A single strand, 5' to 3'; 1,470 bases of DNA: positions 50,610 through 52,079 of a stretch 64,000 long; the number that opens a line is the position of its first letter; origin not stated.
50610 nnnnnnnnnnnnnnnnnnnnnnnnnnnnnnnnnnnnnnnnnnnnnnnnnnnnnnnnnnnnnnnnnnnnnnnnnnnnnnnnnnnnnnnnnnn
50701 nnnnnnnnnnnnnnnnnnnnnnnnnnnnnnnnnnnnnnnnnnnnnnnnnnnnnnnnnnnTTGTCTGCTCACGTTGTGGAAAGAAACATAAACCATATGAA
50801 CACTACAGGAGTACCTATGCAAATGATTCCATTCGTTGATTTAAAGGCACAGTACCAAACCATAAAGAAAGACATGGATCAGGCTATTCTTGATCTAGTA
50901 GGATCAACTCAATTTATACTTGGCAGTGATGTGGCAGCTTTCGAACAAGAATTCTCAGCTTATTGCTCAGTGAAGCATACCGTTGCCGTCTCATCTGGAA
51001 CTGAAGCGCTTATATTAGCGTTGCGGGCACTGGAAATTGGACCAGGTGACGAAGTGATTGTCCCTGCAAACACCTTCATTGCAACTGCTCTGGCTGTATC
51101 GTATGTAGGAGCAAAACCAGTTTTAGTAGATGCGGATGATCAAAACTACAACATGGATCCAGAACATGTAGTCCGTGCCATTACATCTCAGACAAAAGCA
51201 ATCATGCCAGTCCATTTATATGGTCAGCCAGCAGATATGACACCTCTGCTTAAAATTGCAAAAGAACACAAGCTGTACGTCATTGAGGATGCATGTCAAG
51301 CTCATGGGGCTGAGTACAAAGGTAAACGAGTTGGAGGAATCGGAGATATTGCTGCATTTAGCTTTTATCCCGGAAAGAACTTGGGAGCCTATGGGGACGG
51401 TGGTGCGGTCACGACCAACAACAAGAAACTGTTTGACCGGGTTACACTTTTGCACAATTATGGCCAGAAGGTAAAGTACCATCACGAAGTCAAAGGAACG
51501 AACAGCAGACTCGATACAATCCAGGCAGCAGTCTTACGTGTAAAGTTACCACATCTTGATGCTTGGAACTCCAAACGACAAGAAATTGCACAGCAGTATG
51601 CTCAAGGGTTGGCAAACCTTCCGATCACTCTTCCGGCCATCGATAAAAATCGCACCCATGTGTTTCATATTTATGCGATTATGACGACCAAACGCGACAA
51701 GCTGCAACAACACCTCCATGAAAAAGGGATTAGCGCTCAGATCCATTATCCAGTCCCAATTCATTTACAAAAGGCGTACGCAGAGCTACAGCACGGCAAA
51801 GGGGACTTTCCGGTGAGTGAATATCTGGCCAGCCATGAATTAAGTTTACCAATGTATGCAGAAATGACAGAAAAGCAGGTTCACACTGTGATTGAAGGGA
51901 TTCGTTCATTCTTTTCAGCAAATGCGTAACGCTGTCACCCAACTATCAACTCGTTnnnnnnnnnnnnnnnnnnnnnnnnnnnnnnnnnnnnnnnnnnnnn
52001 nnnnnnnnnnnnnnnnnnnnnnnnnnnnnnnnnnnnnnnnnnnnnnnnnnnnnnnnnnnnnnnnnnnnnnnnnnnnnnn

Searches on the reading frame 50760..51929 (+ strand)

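Call 3: search_protein_families(library=pfam, proteins=[window:50760-51929:+])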
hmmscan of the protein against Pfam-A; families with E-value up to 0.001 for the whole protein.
window:50760-51929:+ (389 aa): 4 families
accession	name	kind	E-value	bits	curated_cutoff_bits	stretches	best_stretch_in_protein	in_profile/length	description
PF01041.23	DegT_DnrJ_EryC1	-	6.2e-130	434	19.8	1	34-381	2-359/360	DegT/DnrJ/EryC1/StrS aminotransferase family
PF00155.27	Aminotran_1_2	-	1.6e-09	37.8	19.7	1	48-322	33-325/361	Aminotransferase class I and II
PF01053.26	Cys_Met_Meta_PP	-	1.8e-06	27.2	27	1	59-231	55-225/381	Cys/Met metabolism PLP-dependent enzyme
PF01212.27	Beta_elim_lyase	-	1.7e-05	24.7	27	1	56-302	32-283/288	Beta-eliminating lyase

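Call 4: search_protein_families(library=ncbifam, proteins=[window:50760-51929:+], max_evalue=0.01)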
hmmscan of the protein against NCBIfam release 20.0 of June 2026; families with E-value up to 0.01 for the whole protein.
window:50760-51929:+ (389 aa): 38 families (the best 25 are shown)
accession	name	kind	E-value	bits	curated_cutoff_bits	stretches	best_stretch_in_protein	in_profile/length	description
TIGR03588.1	PseC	equivalog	5.4e-83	279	423.5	1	33-384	7-379/380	UDP-4-amino-4,6-dideoxy-N-acetyl-beta-L-altrosamine transaminase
NF008687.0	PRK11706.1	equivalog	3e-72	243.5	375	1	62-385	37-374/375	dTDP-4-amino-4,6-dideoxygalactose transaminase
NF008658.2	PRK11658.1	equivalog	2e-66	224.2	631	1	38-384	15-376/379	UDP-4-amino-4-deoxy-L-arabinose aminotransferase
TIGR04181.1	NHT_00031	hypoth_equivalog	7.8e-64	215.8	420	1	54-364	28-357/359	LegC family aminotransferase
TIGR02379.1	ECA_wecE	subfamily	1.6e-57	195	434.85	1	68-385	43-375/376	dTDP-4-amino-4,6-dideoxy-D-glucose transaminase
TIGR04427.1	PLP_DesI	equivalog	6.2e-57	193.5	650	1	57-382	53-380/390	dTDP-4-dehydro-6-deoxyglucose aminotransferase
NF011936.0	PRK15407.1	equivalog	1.9e-48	165.2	423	2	51-236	60-252/440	lipopolysaccharide biosynthesis protein RfbH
NF041364.1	GntC_guanitoxin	equivalog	7.2e-12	44.9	415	1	63-178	52-174/356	guanitoxin biosynthesis PLP-dependent (S)-gamma-hydroxy-L-arginine cyclodehydratase GntC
NF005816.0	PRK07682.1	equivalog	4e-11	42.2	620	1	71-179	89-204/390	aminotransferase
NF004770.0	PRK06108.1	subfamily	1.4e-10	40.6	422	1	62-179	87-211/396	pyridoxal phosphate-dependent aminotransferase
NF004621.0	PRK05957.1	equivalog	1.1e-09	37.5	498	1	72-177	89-199/389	pyridoxal phosphate-dependent aminotransferase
NF006488.0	PRK08912.1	equivalog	1.5e-09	37.3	498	1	71-183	86-192/387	aminotransferase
NF005817.0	PRK07683.1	equivalog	1.1e-08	34.2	575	1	68-175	86-198/387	aminotransferase A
NF006569.0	PRK09082.1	subfamily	1.5e-08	34.1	420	1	62-182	81-207/386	methionine aminotransferase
NF005855.0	PRK07777.1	equivalog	6.9e-08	32.2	553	1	73-179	90-204/391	pyridoxal phosphate-dependent aminotransferase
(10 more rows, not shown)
